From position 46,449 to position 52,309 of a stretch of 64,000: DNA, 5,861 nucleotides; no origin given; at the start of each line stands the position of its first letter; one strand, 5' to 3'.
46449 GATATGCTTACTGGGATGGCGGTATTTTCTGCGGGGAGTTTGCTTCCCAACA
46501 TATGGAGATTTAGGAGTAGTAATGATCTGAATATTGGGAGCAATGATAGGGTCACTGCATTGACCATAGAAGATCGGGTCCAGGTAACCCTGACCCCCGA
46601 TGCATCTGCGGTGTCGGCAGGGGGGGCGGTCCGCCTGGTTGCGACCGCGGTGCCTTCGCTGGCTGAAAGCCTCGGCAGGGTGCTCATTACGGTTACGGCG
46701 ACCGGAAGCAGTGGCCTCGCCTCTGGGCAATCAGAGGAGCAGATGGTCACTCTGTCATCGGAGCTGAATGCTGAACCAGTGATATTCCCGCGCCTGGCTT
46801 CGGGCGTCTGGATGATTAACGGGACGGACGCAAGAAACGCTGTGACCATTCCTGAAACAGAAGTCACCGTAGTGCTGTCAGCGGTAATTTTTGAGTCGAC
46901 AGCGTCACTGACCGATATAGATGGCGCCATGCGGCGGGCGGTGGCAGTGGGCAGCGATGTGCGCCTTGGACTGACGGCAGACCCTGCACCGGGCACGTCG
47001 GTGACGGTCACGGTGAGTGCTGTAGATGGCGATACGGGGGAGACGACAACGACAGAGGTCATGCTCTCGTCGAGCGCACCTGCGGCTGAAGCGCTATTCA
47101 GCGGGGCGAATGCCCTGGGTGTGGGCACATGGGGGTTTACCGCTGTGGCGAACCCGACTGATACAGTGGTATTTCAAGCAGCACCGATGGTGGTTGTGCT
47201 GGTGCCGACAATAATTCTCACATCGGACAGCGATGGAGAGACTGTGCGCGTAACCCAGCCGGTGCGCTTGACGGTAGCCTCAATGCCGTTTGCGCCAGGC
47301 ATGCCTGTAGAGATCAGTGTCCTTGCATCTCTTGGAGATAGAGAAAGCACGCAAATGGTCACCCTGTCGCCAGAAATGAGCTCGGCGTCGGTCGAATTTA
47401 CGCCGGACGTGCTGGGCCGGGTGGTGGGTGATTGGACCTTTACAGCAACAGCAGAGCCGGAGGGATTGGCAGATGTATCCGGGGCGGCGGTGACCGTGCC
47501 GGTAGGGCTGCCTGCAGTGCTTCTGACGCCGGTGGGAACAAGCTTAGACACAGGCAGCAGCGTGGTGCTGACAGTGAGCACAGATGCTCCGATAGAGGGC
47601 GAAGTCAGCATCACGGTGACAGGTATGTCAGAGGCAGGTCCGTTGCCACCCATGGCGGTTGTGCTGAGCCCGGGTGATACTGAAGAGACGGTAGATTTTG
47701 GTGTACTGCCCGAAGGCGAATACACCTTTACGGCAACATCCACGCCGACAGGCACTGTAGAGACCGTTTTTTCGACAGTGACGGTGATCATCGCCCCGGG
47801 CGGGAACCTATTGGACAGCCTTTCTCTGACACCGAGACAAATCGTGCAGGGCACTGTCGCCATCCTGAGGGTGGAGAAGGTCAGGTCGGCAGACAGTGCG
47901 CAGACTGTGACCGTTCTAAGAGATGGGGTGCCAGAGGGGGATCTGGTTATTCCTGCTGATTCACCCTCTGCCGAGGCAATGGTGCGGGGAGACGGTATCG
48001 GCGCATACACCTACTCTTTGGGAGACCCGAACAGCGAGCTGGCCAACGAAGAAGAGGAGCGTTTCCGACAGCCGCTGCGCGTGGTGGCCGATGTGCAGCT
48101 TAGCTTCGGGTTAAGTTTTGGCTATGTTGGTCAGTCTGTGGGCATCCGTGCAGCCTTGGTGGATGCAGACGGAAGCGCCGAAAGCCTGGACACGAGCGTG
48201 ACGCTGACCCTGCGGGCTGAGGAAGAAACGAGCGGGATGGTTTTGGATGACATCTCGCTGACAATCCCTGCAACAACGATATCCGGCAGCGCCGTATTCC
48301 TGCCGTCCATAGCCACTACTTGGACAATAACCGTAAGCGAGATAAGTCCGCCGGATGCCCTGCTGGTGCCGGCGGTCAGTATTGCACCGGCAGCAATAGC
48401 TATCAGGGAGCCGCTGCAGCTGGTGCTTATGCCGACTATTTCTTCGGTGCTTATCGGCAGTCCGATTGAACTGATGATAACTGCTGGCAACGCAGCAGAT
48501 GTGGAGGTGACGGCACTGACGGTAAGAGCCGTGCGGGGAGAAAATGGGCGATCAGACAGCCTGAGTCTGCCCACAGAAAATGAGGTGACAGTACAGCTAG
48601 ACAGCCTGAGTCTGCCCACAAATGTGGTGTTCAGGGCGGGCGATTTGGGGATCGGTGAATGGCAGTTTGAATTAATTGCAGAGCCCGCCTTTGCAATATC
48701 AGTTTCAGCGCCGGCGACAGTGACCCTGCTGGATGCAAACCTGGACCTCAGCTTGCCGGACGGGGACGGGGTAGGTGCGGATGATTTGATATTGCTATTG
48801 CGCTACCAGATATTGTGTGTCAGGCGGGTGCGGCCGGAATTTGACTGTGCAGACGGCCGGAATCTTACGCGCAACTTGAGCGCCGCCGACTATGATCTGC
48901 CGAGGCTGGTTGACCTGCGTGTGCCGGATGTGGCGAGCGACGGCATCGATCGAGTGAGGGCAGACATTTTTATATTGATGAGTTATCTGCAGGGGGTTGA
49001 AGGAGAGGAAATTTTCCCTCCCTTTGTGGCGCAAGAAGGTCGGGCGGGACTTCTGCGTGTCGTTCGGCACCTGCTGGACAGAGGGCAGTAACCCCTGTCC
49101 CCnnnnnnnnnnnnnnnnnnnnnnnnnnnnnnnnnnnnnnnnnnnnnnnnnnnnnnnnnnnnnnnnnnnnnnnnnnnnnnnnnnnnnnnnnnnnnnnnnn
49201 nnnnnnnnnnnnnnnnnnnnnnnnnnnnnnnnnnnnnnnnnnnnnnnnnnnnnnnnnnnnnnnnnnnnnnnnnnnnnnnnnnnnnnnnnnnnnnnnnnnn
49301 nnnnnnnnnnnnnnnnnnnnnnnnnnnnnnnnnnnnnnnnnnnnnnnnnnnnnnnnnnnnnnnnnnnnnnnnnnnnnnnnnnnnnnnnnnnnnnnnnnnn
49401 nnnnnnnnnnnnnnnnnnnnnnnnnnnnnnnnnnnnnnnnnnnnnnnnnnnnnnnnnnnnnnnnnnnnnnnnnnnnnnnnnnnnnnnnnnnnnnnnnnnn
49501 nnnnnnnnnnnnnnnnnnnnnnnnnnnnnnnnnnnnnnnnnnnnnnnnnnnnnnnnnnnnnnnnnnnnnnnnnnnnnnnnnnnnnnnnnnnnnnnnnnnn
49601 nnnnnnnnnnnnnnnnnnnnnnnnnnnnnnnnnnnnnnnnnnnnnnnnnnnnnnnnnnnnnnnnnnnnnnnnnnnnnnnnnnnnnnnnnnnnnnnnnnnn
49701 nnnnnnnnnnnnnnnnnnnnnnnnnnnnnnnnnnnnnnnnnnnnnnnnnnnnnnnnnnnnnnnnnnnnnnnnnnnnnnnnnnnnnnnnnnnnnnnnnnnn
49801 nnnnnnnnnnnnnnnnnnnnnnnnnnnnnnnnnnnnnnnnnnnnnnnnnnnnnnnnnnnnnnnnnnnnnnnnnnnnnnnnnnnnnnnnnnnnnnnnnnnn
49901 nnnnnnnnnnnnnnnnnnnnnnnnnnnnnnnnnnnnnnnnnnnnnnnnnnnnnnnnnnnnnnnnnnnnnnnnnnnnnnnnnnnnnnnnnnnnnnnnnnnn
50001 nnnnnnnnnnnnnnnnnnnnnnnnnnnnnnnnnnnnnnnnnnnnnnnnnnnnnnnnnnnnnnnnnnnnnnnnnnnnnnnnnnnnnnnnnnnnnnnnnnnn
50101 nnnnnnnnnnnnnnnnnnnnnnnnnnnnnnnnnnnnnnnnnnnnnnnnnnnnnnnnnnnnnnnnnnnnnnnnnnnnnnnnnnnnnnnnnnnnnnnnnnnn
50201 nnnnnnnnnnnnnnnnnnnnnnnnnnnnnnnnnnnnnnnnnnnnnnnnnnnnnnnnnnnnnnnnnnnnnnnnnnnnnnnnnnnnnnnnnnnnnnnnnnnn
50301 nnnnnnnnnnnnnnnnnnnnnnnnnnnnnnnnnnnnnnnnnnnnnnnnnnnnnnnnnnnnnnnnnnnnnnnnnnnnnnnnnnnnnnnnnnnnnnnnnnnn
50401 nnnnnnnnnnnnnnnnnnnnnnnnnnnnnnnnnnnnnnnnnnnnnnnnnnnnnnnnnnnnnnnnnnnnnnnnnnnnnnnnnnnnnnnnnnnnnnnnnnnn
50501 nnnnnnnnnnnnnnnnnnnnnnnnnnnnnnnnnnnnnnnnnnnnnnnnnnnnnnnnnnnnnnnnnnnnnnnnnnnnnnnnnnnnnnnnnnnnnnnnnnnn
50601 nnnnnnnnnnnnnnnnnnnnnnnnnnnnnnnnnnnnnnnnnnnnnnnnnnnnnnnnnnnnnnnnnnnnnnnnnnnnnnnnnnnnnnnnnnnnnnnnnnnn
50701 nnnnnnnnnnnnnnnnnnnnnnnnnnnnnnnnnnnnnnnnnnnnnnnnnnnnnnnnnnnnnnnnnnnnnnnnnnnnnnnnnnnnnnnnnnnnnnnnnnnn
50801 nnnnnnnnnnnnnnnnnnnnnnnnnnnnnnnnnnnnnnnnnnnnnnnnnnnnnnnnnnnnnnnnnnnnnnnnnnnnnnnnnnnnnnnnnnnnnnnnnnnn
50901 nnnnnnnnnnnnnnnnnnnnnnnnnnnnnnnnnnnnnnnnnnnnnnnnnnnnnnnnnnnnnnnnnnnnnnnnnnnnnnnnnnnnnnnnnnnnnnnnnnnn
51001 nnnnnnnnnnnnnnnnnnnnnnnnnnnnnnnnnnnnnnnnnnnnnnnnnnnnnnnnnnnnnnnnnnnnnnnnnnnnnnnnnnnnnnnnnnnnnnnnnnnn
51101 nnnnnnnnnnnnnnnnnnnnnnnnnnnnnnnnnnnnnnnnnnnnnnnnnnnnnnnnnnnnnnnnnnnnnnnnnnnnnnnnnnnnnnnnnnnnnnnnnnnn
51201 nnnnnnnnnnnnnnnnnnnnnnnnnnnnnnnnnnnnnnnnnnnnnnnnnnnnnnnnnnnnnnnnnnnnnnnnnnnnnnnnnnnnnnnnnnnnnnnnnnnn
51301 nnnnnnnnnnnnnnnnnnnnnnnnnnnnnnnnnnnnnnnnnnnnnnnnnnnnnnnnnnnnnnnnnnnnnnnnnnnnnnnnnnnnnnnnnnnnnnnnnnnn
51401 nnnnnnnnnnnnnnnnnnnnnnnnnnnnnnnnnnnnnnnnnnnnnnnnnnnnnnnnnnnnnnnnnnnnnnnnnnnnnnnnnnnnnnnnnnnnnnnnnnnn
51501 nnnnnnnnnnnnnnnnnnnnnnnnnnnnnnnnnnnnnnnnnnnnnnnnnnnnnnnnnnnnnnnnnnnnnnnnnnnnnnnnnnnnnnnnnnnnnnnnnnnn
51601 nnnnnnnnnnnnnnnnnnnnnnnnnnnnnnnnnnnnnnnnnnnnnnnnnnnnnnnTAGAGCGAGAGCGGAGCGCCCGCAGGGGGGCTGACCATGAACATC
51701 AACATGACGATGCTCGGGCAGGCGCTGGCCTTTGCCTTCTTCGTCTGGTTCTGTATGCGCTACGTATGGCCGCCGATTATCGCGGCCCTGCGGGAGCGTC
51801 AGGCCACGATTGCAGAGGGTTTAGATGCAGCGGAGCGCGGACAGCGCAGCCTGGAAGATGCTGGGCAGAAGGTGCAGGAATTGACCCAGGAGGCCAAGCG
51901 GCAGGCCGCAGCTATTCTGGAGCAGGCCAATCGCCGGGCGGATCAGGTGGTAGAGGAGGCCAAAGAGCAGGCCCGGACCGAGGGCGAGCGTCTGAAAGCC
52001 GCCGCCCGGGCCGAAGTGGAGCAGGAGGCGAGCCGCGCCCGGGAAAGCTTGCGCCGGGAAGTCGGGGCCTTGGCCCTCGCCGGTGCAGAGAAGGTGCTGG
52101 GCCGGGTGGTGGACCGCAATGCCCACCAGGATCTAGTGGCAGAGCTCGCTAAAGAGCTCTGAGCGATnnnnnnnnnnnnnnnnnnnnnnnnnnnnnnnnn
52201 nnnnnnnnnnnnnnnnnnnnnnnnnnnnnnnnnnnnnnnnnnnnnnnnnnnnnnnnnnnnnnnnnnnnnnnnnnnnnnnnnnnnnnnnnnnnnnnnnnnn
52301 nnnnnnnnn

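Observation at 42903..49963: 2062-aa secreted beta-propeller/Ig-repeat protein with dockerin-like tail, adjacent to SMP-30 lactonase gene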

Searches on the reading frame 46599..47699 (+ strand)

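Call 13: search_protein_families(library=pfam, proteins=[window:46599-47699:+], max_evalue=10)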
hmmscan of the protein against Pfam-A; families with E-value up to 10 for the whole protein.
window:46599-47699:+ (367 aa): 1 family
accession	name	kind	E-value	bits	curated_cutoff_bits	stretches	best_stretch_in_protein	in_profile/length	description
PF21602.3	GldM_3rd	-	1.8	9.3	25.2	0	125-148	49-72/82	GldM third domain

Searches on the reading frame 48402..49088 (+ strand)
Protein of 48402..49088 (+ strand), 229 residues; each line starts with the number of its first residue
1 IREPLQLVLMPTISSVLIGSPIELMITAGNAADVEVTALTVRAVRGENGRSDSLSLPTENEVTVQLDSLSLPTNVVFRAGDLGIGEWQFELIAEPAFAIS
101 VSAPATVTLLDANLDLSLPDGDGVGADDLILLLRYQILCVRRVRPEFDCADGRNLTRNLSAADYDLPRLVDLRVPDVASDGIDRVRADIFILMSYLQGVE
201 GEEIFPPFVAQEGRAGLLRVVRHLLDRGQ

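Call 49: predict_structure(alignment_id=A3)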
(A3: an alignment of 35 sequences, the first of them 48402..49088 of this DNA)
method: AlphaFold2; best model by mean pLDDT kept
length: 229 residues; sequences in the alignment: 35
mean_pLDDT: 86.8   pTM: 0.82
mean pLDDT of the five models: 86.8, 84.9, 84.3, 81.2, 80.4
residues with pLDDT >= 90: 123; 70-90: 84; 50-70: 20; < 50: 2
segments of 3 or more residues with pLDDT < 50: none
pLDDT, mean of each block of 10 residues (from residue 1): 79 91 90 84 87 68 93 92 93 88 92 89 90 89 71 77 88 90 90 94 91 91 78
secondary structure, 60 per line:
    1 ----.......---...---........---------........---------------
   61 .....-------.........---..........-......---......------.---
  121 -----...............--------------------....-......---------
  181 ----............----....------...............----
elements in order: E5-11 E15-17 E21-28 E38-45 E61-65 E73-78 E85-94 E99-101 E105-110 H126-140 H166-171 H185-196 H201-204 H211-225

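Call 51: fold_search(model_id=the predicted structure, library=pdb)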
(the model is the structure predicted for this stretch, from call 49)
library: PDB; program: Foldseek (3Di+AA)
matches with E <= 10: 1977; with E <= 0.001: 18
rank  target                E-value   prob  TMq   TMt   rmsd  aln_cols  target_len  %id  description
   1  6rur_B                1.8e-04  0.96  0.28  0.09  36.1       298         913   10  Structure of the SCIN stabilized C3bBb convertase bound to properdin (released 2019-08-21)
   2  8eok_H                3.4e-04  0.91  0.28  0.10  37.1       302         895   11  Structure of the C3bB proconvertase in complex with lufaxin and factor Xa (released 2023-08-30)
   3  7qiv_B                3.6e-04  0.91  0.27  0.09  36.5       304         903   10  Structure of human C3b in complex with the EWE nanobody (released 2022-02-16)
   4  9lql_C                4.6e-04  0.93  0.27  0.11  15.2       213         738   11  Structure of STG-hydrolyzing beta-glucosidase 1 (PSTG1) complexed with heptyl 1-thio-beta-D-glucopyranoside (released 2026-02-04)
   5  2w1n                  4.9e-04  1.00  0.30  0.30  11.3       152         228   15  cohesin and fibronectin type-III double module construct from the Clostridium perfringens glycoside hydrolase GH84C (released 2009-02-03)
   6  9lql_B                5.2e-04  0.93  0.27  0.11  15.1       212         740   12  Structure of STG-hydrolyzing beta-glucosidase 1 (PSTG1) complexed with heptyl 1-thio-beta-D-glucopyranoside (released 2026-02-04)
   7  9ifr                  5.9e-04  1.00  0.26  0.43   8.6       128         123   15  CLIPPER domain from the Gram-negative fibrillar adhesin "B9T28_05395 (released 2025-11-26)
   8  6ehg_B                5.9e-04  0.82  0.26  0.09  37.0       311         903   10  complement component C3b in complex with a nanobody (released 2018-02-14)
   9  3frp_G                6.3e-04  0.98  0.25  0.27  11.1       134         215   11  Crystal Structure of Cobra Venom Factor, a Co-factor for C3- and C5 convertase CVFBb (released 2009-04-28)
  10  8uin_B                6.7e-04  0.89  0.28  0.10  35.0       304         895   11  Structure of the C3bBb-albicin complex (released 2024-05-08)
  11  8j9f_A                6.7e-04  0.87  0.27  0.10  15.6       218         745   12  Structure of STG-hydrolyzing beta-glucosidase 1 (PSTG1) (released 2024-04-10)
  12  2qki_E                7.1e-04  0.99  0.25  0.30   6.3       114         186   12  Human C3c in complex with the inhibitor compstatin (released 2007-08-14)
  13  9sv8_C                7.6e-04  0.99  0.27  0.20   6.2       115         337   16  Herpes simplex virus 2 delta28-73 glycoprotein C ectodomain in complex with C3b (released 2025-12-10)
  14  8uin_H                7.6e-04  0.80  0.26  0.08  37.0       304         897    9  Structure of the C3bBb-albicin complex (released 2024-05-08)
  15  7ms2_A                9.7e-04  0.96  0.29  0.11  14.5       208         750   10  Three-dimensional structure of a GH3 Beta-glucosidase from Clostridium thermocellum in complex with glycerol (released 2022-05-18)
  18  5foa_B                9.7e-04  0.80  0.27  0.09  36.3       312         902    9  Crystal Structure of Human Complement C3b in complex with DAF (CCP2-4) (released 2016-04-06)
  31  5fo8_B                2.0e-03  0.80  0.29  0.10  36.5       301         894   12  Crystal Structure of Human Complement C3b in Complex with MCP (CCP1-4) (released 2016-04-06)
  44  5fo7_B                2.9e-03  0.66  0.27  0.09  37.4       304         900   10  Crystal Structure of Human Complement C3b at 2.8 Angstrom resolution (released 2016-04-06)
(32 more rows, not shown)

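Call 57: search_protein_families(library=pfam, alignment_id=A3, max_evalue=10)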
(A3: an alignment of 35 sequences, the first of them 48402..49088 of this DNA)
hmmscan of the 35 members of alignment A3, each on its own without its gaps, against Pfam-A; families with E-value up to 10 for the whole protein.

A. member 1, window:48402-49088:+ (229 aa): 0 families

B. families by the number of members that match (of 35 scanned): 16 families
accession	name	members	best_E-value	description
PF00404.24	Dockerin_1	4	0.00026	Dockerin type I domain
PF20611.3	DUF6801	1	0.0077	Family of unknown function (DUF6801)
PF17928.6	TetR_C_22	1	0.01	Tetracyclin repressor-like, C-terminal domain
PF08956.15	DUF1869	1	0.011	Domain of unknown function (DUF1869)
PF11141.13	DUF2914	1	0.032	Protein of unknown function (DUF2914)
PF14525.12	AraC_binding_2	1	0.049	AraC-binding-like domain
PF17827.6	PrmC_N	1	0.065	PrmC N-terminal domain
PF22686.1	Alg17C_C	1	0.067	Exo-oligoalginate lyase-like, C-terminal domain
PF02933.23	CDC48_2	1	0.098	Cell division protein 48 (CDC48), domain 2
PF04582.17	Reo_sigmaC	1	0.17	Reovirus sigma C capsid protein C-terminal domain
PF25082.1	GIPC1_GH2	1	0.18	GIPC1-3 GH2 domain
PF06832.18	BiPBP_C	1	0.22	Penicillin-Binding Protein C-terminus Family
PF12742.12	Gryzun-like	1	0.23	Gryzun, putative Golgi trafficking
PF02141.26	DENN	1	0.25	DENN (AEX-3) domain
PF05751.16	FixH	1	0.26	FixH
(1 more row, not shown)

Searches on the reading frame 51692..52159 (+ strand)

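Call 14: search_protein_families(library=pfam, proteins=[window:51692-52159:+], max_evalue=0.001)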
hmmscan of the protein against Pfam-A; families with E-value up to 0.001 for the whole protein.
window:51692-52159:+ (156 aa): 1 family
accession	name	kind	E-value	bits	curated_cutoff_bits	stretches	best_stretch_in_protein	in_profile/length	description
PF00430.23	ATP-synt_B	-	1.5e-30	106.4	28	1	7-136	2-131/132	ATP synthase B/B' CF(0)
